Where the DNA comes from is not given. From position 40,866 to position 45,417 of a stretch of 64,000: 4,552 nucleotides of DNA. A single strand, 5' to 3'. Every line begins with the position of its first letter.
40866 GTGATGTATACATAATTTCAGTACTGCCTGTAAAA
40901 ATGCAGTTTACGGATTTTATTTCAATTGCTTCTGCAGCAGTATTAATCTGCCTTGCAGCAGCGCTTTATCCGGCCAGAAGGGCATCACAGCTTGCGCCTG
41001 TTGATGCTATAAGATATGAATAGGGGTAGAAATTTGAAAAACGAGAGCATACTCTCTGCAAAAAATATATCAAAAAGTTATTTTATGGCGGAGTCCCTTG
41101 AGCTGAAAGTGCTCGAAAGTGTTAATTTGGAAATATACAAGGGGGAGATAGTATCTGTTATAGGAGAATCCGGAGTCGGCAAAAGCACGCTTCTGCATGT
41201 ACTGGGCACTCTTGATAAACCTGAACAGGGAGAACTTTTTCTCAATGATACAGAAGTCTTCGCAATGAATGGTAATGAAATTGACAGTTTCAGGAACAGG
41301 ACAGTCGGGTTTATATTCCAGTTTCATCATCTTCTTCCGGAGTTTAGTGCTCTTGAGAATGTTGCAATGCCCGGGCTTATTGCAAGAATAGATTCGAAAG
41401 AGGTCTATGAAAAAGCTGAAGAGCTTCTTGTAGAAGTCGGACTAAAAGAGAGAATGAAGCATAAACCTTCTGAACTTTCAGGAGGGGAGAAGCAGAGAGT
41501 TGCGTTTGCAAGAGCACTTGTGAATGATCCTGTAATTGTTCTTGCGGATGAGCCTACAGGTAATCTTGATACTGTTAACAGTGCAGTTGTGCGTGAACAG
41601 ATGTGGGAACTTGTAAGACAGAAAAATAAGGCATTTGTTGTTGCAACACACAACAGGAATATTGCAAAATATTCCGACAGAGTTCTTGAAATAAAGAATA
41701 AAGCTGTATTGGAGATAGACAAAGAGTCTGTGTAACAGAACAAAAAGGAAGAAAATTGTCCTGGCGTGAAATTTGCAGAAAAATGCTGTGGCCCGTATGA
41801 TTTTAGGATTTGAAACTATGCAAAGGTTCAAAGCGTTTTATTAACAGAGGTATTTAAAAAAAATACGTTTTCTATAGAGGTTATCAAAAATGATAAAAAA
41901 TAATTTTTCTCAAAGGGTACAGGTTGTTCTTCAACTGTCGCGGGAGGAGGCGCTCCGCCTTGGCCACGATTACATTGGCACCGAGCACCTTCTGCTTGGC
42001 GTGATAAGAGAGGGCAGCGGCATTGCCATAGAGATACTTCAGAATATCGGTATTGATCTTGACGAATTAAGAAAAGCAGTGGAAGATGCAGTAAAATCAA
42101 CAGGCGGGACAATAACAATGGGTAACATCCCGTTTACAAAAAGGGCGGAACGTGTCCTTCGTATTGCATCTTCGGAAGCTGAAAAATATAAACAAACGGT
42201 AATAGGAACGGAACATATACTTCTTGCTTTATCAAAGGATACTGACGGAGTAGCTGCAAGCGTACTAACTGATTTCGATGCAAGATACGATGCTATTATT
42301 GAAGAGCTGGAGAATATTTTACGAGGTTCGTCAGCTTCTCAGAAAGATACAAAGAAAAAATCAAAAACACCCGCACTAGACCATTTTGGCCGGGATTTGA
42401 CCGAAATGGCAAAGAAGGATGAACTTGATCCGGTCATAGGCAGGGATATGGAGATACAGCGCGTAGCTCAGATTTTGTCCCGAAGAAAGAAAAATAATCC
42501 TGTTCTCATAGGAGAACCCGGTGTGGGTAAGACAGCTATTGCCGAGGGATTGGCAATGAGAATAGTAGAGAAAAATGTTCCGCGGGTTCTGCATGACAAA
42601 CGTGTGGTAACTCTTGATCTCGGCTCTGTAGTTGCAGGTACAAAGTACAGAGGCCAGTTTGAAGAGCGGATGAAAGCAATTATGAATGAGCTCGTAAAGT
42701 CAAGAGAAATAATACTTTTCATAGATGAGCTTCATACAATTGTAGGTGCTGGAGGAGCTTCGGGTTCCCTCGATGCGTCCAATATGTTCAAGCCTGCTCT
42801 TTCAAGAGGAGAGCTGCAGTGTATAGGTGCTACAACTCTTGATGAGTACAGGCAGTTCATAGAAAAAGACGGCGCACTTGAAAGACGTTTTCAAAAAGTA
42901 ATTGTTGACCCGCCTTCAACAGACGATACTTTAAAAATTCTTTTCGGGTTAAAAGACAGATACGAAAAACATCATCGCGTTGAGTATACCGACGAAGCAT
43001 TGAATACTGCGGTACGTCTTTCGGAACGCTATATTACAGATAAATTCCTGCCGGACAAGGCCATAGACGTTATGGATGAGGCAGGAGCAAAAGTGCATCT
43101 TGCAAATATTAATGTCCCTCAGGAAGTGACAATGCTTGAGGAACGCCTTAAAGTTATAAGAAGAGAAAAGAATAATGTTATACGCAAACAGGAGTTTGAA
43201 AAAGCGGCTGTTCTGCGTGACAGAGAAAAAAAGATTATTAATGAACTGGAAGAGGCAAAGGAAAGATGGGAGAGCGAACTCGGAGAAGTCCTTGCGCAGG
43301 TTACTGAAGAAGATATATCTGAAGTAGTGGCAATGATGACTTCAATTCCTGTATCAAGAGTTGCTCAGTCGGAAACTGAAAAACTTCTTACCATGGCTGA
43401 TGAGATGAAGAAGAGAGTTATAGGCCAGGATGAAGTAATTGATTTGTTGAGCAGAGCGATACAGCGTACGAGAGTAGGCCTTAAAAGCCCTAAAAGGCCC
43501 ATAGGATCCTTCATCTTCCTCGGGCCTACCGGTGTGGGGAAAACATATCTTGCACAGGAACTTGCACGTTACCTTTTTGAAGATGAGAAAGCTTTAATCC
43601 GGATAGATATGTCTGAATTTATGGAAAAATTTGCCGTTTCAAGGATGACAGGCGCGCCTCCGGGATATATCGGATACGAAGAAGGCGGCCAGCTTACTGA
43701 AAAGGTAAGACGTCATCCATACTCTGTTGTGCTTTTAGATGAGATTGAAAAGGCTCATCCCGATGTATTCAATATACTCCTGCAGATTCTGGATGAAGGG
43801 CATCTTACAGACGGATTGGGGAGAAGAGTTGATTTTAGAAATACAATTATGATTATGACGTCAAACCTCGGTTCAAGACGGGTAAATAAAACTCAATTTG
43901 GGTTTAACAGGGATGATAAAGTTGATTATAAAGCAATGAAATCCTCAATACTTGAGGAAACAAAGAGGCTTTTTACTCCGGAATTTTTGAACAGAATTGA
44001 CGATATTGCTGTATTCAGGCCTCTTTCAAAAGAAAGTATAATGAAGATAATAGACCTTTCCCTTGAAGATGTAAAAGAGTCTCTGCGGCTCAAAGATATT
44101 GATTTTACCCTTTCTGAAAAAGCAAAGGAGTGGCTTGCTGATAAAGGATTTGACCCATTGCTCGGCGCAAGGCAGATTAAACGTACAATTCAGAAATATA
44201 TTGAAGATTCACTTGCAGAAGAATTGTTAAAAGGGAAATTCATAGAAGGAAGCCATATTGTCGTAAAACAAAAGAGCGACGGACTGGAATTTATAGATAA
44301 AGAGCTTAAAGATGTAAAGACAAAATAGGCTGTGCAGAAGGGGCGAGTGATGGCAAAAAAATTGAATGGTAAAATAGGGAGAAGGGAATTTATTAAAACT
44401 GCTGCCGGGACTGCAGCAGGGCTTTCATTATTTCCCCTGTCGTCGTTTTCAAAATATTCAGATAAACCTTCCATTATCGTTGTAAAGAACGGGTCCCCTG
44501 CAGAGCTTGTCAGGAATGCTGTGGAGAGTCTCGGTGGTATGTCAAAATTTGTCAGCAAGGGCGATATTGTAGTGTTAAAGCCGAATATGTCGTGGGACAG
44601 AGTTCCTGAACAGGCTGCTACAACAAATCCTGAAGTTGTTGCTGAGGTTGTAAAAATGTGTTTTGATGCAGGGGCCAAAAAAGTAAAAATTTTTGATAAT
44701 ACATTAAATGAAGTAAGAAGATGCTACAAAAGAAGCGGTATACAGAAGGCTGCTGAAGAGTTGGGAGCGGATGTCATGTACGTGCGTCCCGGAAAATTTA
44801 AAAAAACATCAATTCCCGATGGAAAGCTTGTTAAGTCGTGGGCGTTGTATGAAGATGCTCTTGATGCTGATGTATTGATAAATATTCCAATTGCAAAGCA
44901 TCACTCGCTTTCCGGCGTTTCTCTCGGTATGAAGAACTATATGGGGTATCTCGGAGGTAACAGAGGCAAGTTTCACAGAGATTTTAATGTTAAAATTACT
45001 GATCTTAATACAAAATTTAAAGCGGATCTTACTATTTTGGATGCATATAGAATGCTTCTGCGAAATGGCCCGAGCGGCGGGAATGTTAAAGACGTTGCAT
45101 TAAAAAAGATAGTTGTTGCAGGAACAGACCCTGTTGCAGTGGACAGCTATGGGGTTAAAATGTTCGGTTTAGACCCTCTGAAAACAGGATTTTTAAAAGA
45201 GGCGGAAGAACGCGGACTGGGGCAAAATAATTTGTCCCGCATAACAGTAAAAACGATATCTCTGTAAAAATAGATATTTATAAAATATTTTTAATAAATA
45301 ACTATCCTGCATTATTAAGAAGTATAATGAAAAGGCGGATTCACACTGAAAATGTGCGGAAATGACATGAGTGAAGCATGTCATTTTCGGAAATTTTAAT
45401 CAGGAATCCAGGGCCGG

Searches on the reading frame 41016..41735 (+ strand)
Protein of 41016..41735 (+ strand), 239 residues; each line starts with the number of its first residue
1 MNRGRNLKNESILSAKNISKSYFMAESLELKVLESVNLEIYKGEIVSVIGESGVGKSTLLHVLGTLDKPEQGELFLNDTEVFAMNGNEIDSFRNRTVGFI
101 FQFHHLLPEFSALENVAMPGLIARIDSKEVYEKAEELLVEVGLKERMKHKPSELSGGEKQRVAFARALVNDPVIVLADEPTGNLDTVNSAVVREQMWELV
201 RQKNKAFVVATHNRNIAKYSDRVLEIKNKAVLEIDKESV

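Call 8: search_protein_families(library=ncbifam, proteins=[window:41016-41735:+], max_evalue=0.00001)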
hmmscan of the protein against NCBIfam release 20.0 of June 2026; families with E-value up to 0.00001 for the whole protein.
window:41016-41735:+ (239 aa): 187 families (the best 25 are shown)
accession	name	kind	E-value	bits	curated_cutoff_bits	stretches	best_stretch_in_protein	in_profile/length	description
TIGR02211.1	LolD_lipo_ex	equivalog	6.9e-84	280.8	307.75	1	12-231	1-219/221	lipoprotein-releasing ABC transporter ATP-binding protein LolD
NF008639.0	PRK11629.1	equivalog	5.6e-72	241.9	360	1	8-229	2-222/234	lipoprotein-releasing ABC transporter ATP-binding protein LolD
NF007826.0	PRK10535.1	equivalog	2.1e-57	194.8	966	1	11-232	3-222/648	macrolide ABC transporter ATP-binding protein/permease MacB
NF038007.1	ABC_ATP_DarD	equivalog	9.4e-56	188.7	375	1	13-228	2-215/218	darobactin export ABC transporter ATP-binding protein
TIGR03608.1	L_ocin_972_ABC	subfamily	1e-54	185.1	254.85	1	17-226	3-206/206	putative bacteriocin export ABC transporter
TIGR02982.1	heterocyst_DevA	subfamily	7.4e-54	182.6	295.8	1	21-228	9-216/220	ABC exporter ATP-binding subunit, DevA family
TIGR02673.1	FtsE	equivalog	1.1e-53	182.1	264.85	1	16-228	5-212/214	cell division ATP-binding protein FtsE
NF007879.0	PRK10584.1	equivalog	1.5e-51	175.3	336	1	9-231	3-224/228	putative ABC transporter ATP-binding protein YbbA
TIGR02315.1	ABC_phnC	equivalog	4.3e-49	167.1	266.1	1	13-232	2-225/243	phosphonate ABC transporter ATP-binding protein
NF040933.2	ABC_arch_GlcV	equivalog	4.6e-45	154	450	1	15-235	5-224/357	glucose ABC transporter ATP-binding protein GlcV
NF007027.0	PRK09493.1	equivalog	6.5e-43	146.8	379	1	15-226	4-209/240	glutamine ABC transporter ATP-binding protein GlnQ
TIGR04521.1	ECF_ATPase_2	equivalog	2.2e-41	141.8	330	1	15-232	3-224/279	energy-coupling factor transporter ATPase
TIGR01186.1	proV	subfamily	2.5e-41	142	326.6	1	33-234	9-211/363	betaine/proline/choline family ABC transporter ATP-binding protein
TIGR02314.1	ABC_MetN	equivalog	5.8e-41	140.6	499.7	1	15-233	4-221/343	methionine ABC transporter ATP-binding protein MetN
NF006987.0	PRK09452.1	equivalog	1.7e-39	135.6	482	1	7-229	12-224/378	spermidine/putrescine ABC transporter ATP-binding protein PotA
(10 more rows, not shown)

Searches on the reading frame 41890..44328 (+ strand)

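Call 8: search_protein_families(library=ncbifam, proteins=[window:41890-44328:+], max_evalue=0.00001)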
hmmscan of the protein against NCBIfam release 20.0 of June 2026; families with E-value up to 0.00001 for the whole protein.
window:41890-44328:+ (812 aa): 18 families
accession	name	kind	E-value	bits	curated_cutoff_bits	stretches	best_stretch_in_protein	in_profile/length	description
TIGR03346.1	chaperone_ClpB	equivalog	4.6e-294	978.1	1232.1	2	6-463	1-460/853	ATP-dependent chaperone ClpB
NF008118.0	PRK10865.1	equivalog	1.8e-247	823.4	1417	2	470-797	530-851/857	ATP-dependent chaperone ClpB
TIGR02639.1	ClpA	equivalog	4.4e-247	822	993.15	1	7-793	2-733/734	ATP-dependent Clp protease ATP-binding subunit ClpA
NF033606.1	heat_AAA_ClpK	exception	2.7e-226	753.6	1900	1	6-795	112-901/949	heat shock survival AAA family ATPase ClpK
NF033607.0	disagg_AAA_ClpG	exception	9.3e-224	745.3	1900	1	3-792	86-874/932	AAA family protein disaggregase ClpG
TIGR03345.1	VI_ClpV1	equivalog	5.8e-215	716.3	884.95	2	11-465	6-478/852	type VI secretion system ATPase TssH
NF008263.0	PRK11034.1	equivalog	3.1e-200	666.9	1350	2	12-409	8-416/758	ATP-dependent Clp protease ATP-binding subunit ClpA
NF003745.1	PRK05342.1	equivalog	3.5e-15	55.8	359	0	493-562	56-133/418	ATP-dependent Clp protease ATP-binding subunit ClpX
TIGR00382.1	clpX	equivalog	5.1e-11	42.2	370.75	0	662-776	264-387/414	ATP-dependent protease ATP-binding subunit ClpX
NF038214.1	IS21_help_AAA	equivalog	5.9e-10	39.2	200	0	541-585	93-137/232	IS21-like element helper ATPase IstB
NF009067.0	PRK12402.1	equivalog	3.3e-09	36.1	317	0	505-580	12-80/340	replication factor C small subunit 2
NF005304.0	PRK06835.1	equivalog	4.1e-09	36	215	0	537-586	182-231/330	ATP-binding protein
TIGR02397.1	dnaX_nterm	equivalog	5.9e-08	32.3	250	0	509-562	15-60/355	DNA polymerase III subunit gamma/tau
TIGR03922.1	T7SS_EccA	equivalog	7e-08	31.5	466.65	0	187-339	297-447/557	type VII secretion AAA-ATPase EccA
TIGR03499.1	FlhF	equivalog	7.7e-08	32.7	174.15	0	428-568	92-232/286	flagellar biosynthesis GTPase FlhF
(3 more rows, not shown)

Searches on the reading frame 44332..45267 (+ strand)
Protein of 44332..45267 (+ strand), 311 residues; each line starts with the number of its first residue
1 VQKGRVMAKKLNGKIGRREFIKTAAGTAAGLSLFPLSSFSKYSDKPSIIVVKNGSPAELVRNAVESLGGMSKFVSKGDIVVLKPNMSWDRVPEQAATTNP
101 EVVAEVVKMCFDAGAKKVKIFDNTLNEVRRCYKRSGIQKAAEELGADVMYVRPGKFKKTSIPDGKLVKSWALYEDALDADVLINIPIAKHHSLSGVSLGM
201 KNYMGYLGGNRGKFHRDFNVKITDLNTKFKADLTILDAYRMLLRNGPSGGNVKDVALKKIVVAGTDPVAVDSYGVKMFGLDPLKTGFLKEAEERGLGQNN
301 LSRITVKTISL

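Call 8: search_protein_families(library=ncbifam, proteins=[window:44332-45267:+], max_evalue=0.00001)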
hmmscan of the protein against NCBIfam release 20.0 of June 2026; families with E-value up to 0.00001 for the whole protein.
window:44332-45267:+ (311 aa): 1 family
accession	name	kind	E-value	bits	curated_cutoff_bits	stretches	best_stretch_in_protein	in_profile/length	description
NF052623.1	Npun_F2552_fam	equivalog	4.9e-26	91.9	500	1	60-306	20-266/314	Npun_F2552 family protein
